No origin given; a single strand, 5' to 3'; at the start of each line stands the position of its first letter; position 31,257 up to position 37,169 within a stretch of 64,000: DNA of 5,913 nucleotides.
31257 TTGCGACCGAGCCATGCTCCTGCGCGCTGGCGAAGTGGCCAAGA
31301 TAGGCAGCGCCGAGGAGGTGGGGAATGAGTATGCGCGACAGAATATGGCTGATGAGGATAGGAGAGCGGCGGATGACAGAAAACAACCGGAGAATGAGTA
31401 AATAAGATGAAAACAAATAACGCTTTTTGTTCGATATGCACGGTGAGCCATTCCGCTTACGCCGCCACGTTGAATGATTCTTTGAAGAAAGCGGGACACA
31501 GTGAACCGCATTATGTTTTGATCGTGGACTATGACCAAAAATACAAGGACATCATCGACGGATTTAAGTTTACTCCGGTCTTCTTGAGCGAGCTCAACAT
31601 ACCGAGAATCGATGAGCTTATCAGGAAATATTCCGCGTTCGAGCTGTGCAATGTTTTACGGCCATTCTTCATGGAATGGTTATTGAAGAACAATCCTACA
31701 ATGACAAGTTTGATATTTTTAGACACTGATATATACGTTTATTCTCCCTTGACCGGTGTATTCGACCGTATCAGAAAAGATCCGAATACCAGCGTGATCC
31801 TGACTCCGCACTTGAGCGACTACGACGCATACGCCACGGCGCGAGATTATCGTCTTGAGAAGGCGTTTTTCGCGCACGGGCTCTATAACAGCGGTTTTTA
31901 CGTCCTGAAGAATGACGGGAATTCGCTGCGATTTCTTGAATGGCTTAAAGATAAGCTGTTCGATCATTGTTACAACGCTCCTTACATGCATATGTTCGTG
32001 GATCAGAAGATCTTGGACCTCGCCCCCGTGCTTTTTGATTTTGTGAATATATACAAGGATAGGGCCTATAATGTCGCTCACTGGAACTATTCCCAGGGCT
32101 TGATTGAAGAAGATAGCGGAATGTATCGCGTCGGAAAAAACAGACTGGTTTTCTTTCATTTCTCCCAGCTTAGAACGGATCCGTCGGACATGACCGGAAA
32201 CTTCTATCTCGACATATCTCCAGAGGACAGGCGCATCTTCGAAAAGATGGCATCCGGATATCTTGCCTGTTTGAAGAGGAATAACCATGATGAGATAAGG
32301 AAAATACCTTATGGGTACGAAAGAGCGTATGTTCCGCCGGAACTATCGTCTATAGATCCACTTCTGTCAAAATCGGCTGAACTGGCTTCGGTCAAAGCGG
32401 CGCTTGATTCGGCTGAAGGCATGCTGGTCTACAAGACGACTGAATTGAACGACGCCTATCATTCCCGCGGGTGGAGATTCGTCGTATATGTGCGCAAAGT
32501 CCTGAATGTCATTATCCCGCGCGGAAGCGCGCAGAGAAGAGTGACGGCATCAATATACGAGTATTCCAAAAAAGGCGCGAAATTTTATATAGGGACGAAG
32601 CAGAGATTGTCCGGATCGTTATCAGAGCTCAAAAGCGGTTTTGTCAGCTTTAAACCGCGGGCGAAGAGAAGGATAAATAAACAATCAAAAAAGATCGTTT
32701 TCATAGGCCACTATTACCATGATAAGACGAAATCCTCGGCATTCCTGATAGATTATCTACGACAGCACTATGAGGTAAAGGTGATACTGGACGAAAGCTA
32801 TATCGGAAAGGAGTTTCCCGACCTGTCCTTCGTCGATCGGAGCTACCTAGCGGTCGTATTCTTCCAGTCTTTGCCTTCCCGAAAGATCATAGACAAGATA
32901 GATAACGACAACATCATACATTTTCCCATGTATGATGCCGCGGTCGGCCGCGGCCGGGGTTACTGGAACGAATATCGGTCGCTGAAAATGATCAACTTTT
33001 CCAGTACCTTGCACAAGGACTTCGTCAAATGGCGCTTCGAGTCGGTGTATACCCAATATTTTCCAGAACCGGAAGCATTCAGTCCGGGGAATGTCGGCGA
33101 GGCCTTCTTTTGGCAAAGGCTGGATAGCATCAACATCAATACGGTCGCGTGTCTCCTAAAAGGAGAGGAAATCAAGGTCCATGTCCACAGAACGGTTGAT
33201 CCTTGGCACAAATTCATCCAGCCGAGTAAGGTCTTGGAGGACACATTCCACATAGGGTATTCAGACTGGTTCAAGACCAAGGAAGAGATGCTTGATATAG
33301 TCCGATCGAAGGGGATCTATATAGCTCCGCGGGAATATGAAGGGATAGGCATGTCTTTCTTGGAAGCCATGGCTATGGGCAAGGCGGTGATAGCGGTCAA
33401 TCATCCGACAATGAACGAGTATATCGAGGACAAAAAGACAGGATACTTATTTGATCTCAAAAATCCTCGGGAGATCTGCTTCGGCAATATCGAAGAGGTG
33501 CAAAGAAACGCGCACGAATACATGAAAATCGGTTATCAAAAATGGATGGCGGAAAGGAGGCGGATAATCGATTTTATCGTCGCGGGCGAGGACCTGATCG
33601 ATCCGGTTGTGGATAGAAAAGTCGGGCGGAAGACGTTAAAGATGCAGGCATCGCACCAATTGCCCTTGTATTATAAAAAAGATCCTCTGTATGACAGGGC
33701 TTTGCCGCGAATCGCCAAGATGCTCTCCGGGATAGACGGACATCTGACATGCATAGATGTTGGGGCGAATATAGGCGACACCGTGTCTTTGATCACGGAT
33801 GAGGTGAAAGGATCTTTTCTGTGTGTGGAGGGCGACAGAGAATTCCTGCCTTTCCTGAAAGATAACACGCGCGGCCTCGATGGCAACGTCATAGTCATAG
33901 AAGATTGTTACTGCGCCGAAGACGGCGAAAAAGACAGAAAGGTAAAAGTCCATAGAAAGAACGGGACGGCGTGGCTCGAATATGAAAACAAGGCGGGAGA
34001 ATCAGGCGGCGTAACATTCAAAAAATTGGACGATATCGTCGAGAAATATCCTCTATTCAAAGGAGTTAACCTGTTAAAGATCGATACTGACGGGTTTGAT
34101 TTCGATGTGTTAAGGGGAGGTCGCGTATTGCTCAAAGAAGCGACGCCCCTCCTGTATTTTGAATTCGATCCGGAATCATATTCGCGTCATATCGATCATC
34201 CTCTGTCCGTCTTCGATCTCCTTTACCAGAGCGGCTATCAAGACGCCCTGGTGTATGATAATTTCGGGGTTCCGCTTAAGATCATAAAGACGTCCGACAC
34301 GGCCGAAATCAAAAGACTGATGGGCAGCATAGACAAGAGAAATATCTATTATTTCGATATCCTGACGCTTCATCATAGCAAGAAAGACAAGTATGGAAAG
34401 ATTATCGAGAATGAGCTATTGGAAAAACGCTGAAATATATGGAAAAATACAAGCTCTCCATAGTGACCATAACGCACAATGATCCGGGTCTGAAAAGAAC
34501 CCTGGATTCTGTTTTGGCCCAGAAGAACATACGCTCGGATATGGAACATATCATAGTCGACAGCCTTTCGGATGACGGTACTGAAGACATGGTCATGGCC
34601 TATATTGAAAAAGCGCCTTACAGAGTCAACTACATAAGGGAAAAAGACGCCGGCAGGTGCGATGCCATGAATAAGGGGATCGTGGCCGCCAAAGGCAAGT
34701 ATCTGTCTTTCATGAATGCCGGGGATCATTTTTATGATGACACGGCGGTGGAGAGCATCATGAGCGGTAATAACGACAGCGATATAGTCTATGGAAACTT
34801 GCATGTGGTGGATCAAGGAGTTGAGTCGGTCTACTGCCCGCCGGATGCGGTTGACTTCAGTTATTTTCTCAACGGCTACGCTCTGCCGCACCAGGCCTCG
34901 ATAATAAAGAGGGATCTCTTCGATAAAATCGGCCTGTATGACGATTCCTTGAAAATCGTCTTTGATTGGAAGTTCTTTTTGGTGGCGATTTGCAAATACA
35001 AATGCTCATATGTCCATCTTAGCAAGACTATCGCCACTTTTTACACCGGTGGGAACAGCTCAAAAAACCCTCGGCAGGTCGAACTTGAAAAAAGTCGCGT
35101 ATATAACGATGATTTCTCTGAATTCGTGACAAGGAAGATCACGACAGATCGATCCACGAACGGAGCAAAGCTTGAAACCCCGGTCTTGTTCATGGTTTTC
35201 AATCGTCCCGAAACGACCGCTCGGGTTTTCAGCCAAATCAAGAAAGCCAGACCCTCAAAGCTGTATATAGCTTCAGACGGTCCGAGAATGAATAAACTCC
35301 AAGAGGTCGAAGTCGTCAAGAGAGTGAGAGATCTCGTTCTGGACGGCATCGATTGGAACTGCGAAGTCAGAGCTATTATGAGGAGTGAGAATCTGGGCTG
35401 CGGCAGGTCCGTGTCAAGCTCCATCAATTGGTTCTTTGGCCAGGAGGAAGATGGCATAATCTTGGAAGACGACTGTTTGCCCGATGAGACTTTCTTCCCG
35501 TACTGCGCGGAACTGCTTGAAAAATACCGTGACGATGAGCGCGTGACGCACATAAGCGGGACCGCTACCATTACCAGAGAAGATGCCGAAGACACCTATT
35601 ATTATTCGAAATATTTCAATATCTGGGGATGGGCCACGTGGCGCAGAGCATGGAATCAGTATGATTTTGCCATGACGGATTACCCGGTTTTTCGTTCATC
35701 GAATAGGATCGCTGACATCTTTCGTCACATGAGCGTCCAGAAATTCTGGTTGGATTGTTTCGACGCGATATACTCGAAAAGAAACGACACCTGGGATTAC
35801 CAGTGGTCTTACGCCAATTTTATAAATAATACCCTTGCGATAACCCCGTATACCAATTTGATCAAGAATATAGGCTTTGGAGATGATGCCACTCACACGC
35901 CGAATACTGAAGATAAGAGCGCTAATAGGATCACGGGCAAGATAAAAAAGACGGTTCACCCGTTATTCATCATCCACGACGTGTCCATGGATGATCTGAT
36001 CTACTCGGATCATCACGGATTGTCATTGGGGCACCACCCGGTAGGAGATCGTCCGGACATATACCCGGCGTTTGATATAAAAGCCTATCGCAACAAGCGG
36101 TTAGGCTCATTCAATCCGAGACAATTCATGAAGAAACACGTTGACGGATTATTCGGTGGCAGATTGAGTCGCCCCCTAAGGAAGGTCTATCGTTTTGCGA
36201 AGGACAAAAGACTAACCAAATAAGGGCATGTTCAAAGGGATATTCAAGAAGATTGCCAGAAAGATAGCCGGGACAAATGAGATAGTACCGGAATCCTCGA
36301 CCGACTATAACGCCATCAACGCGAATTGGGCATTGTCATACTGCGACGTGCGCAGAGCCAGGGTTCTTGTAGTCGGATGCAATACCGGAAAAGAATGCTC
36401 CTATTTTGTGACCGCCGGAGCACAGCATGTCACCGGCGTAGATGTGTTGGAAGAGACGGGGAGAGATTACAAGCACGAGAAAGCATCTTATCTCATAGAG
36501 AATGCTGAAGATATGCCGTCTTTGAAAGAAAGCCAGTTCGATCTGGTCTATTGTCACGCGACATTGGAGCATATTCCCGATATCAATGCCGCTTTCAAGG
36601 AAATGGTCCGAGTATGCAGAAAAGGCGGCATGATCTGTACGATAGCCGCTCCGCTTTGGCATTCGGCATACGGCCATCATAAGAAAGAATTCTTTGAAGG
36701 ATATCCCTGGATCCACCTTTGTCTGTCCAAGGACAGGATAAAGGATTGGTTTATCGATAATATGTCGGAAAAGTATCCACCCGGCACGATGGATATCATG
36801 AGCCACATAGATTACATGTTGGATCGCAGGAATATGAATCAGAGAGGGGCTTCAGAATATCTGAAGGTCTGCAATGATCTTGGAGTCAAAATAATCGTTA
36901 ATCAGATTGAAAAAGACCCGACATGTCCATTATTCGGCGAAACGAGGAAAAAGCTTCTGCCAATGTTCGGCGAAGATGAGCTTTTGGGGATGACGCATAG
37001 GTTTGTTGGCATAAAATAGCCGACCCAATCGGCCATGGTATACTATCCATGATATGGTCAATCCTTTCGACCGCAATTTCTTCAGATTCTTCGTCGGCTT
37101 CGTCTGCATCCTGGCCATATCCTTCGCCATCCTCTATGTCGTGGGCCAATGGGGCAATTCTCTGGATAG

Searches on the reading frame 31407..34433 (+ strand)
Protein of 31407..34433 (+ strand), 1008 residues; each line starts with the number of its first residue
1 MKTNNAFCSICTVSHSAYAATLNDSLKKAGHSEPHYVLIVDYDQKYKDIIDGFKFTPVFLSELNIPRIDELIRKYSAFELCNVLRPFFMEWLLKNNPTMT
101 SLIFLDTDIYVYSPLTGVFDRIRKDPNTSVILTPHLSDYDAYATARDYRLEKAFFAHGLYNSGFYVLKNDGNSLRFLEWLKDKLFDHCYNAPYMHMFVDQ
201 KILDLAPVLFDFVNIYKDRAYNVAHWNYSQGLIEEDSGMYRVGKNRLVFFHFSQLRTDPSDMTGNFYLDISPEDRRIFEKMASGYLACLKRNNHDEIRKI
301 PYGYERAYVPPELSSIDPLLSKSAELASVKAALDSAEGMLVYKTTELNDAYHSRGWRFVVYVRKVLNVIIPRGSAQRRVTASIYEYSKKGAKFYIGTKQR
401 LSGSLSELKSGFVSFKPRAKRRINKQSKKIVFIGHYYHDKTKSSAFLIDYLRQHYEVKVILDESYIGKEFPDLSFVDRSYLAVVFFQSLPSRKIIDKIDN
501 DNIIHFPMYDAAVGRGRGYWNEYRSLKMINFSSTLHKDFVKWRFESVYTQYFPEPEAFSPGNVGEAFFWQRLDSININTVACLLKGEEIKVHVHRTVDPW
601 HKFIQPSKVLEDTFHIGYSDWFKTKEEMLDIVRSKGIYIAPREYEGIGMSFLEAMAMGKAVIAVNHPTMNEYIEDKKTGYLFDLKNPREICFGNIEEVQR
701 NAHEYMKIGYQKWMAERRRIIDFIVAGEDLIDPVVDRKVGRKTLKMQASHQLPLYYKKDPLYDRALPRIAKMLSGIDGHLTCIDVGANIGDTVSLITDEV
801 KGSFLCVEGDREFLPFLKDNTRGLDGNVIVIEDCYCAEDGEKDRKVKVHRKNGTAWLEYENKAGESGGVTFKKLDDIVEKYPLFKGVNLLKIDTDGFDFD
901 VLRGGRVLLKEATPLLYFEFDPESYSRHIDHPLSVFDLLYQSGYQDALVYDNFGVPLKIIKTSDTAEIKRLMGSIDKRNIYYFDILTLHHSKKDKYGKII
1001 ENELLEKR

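Call 73: search_protein_families(library=pfam, proteins=[window:31407-34433:+], max_evalue=0.0001)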
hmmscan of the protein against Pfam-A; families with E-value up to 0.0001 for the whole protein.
window:31407-34433:+ (1008 aa): 3 families
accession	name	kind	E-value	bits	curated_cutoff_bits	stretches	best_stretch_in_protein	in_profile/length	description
PF00534.26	Glycos_transf_1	-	6.1e-15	55.6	26.4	1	622-690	80-148/172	Glycosyl transferases group 1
PF13692.12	Glyco_trans_1_4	-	3.7e-12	47.1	27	1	626-690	68-132/142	Glycosyl transferases group 1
PF05050.19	Methyltransf_21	-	7.1e-09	36.5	22.7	1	784-923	1-151/173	Methyltransferase FkbM domain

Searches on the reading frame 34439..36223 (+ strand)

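Call 73: search_protein_families(library=pfam, proteins=[window:34439-36223:+], max_evalue=0.0001)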
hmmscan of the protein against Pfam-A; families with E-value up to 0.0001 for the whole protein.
window:34439-36223:+ (594 aa): 1 family
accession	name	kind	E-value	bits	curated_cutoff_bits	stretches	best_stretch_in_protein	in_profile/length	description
PF00535.33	Glycos_transf_2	-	5.2e-20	72.5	23.3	1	7-127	1-121/168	Glycosyl transferase family 2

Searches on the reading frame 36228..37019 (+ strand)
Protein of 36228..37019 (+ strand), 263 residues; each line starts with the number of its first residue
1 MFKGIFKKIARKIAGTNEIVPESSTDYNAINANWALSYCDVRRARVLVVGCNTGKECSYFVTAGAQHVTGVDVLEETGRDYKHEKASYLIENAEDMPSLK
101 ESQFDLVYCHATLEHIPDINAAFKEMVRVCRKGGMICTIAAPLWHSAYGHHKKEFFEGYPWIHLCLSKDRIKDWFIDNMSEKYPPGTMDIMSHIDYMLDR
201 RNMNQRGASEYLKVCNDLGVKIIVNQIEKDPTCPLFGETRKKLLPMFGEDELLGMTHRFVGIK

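Call 73: search_protein_families(library=pfam, proteins=[window:36228-37019:+], max_evalue=0.0001)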
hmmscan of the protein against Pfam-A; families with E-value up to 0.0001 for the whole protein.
window:36228-37019:+ (263 aa): 6 families
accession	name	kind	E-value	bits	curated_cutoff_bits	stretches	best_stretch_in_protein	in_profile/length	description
PF08241.18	Methyltransf_11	-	9.1e-18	65.1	21.2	1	47-137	1-94/95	Methyltransferase domain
PF13649.12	Methyltransf_25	-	1.1e-13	52.1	27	1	46-134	1-97/97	Methyltransferase domain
PF08242.18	Methyltransf_12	-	6.5e-11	43.3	30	1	47-136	1-98/98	Methyltransferase domain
PF13489.12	Methyltransf_23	-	1.4e-10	41.6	27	1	41-137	21-117/164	Methyltransferase domain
PF13847.12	Methyltransf_31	-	4e-09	36.8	27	1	44-140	5-111/145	Methyltransferase domain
PF01209.24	Ubie_methyltran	-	4.1e-05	23.5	20.1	1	80-139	94-152/233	ubiE/COQ5 methyltransferase family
